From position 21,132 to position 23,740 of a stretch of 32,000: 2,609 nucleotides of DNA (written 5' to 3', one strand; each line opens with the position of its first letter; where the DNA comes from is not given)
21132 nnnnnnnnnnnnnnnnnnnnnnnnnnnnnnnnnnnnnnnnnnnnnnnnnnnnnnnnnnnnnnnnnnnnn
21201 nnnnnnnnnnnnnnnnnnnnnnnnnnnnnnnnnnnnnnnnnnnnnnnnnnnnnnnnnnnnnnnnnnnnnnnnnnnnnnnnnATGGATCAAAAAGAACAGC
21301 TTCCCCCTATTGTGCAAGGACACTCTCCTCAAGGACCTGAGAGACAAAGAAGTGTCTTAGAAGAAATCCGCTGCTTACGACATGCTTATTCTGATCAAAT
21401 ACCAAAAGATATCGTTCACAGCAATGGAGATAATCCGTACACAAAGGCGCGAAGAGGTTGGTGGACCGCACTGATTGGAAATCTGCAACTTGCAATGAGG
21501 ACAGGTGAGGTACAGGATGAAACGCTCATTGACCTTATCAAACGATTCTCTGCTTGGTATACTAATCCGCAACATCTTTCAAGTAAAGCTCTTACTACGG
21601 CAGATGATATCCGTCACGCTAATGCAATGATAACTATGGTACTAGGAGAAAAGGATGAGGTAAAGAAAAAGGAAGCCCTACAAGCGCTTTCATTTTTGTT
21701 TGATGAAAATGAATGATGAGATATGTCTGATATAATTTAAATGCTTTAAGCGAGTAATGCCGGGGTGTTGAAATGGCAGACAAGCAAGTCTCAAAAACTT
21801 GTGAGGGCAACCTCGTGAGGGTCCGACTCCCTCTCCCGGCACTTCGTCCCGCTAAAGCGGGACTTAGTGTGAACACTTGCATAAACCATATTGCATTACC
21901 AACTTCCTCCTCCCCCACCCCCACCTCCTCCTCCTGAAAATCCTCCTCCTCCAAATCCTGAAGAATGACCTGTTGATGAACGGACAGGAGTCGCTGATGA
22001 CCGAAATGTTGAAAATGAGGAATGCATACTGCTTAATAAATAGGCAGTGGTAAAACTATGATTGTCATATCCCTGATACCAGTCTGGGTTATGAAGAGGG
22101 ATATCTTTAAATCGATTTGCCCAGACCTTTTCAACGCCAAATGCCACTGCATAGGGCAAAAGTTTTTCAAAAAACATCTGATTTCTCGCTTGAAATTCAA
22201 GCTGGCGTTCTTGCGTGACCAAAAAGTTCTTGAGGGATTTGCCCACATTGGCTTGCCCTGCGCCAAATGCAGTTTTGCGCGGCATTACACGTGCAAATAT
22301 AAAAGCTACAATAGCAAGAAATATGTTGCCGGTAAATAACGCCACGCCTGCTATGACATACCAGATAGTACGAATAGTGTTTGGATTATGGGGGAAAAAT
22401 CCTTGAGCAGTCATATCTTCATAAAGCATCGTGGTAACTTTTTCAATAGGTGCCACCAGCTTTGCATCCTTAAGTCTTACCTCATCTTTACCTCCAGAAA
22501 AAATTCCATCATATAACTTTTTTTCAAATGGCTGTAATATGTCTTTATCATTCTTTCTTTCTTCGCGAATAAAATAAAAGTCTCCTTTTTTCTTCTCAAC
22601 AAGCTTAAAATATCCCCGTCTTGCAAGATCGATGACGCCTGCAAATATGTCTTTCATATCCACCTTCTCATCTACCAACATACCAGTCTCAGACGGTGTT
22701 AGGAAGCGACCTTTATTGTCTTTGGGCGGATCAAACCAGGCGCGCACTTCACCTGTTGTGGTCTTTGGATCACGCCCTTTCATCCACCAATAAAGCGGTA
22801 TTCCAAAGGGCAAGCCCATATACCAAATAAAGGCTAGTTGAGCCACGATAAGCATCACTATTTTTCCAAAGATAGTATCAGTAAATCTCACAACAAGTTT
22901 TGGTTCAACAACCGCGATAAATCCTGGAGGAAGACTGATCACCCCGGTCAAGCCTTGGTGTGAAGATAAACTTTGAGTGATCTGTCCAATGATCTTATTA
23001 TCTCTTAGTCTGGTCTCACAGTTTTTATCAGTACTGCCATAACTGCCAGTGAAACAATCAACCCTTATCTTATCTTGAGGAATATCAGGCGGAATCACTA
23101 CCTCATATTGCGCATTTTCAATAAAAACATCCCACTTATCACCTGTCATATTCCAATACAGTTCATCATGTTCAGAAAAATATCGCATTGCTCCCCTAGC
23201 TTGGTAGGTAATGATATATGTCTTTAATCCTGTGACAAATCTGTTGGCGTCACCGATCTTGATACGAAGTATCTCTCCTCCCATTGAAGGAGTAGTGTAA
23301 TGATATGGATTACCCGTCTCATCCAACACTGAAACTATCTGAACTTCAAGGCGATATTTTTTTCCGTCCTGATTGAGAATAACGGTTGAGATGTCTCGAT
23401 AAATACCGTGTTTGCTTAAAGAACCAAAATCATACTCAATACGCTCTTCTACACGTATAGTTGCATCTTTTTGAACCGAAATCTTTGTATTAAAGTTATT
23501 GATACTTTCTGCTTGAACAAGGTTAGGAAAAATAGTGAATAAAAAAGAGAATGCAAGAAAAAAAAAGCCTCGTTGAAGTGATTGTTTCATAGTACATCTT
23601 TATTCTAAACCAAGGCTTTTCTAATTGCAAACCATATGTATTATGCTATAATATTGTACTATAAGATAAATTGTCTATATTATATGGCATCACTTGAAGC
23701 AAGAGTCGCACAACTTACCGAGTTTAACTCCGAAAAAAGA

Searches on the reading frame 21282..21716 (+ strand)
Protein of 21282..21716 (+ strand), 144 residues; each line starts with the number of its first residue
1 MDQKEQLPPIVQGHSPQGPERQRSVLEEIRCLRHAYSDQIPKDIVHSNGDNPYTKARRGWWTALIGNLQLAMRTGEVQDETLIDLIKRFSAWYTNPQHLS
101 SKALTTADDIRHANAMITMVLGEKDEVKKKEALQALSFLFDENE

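Call 3: search_protein_families(library=pfam, proteins=[window:21282-21716:+], max_evalue=0.1)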
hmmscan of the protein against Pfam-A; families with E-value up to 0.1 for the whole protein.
window:21282-21716:+ (144 aa): 2 families
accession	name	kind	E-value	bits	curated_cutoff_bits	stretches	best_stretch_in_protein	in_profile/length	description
PF21120.3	MCM_WH_arc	-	0.01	16.3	26.1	1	23-49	4-30/63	Archaeal MCM, winged-helix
PF04938.17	SIP1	-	0.021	15.1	27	1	20-101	61-151/215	Survival motor neuron (SMN) interacting protein 1 (SIP1)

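Call 4: search_protein_families(library=ncbifam, proteins=[window:21282-21716:+], max_evalue=0.1)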
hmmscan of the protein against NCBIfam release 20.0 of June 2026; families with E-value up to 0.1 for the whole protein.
window:21282-21716:+ (144 aa): 0 families

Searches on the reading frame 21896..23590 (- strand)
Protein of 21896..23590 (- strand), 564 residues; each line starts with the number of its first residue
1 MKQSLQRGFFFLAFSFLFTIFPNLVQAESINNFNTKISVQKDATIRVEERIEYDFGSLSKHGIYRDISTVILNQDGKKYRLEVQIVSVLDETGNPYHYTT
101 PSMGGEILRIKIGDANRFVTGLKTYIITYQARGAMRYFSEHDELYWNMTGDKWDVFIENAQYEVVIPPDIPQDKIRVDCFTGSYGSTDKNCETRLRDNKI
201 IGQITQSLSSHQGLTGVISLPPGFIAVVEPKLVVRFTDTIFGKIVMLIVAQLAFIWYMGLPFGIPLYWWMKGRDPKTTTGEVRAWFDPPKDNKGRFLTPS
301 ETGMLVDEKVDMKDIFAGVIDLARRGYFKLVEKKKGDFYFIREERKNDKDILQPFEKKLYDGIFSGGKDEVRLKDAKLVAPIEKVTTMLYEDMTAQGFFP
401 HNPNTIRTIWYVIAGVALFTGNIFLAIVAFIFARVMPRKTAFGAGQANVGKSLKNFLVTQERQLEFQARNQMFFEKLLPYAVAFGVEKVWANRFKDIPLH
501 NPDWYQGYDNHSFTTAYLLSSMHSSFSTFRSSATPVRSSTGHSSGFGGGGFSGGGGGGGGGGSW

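Call 3: search_protein_families(library=pfam, proteins=[window:21896-23590:-], max_evalue=0.1)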
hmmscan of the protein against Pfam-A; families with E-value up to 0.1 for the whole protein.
window:21896-23590:- (564 aa): 2 families
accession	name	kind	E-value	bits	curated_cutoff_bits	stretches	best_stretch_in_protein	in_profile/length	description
PF09972.14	DUF2207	-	1.4e-29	104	24.4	1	29-218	1-170/172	Predicted membrane protein (DUF2207) N-terminal domain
PF20990.2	DUF2207_C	-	2e-23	83.8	33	2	284-428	4-156/247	Predicted membrane protein (DUF2207) C-terminal domain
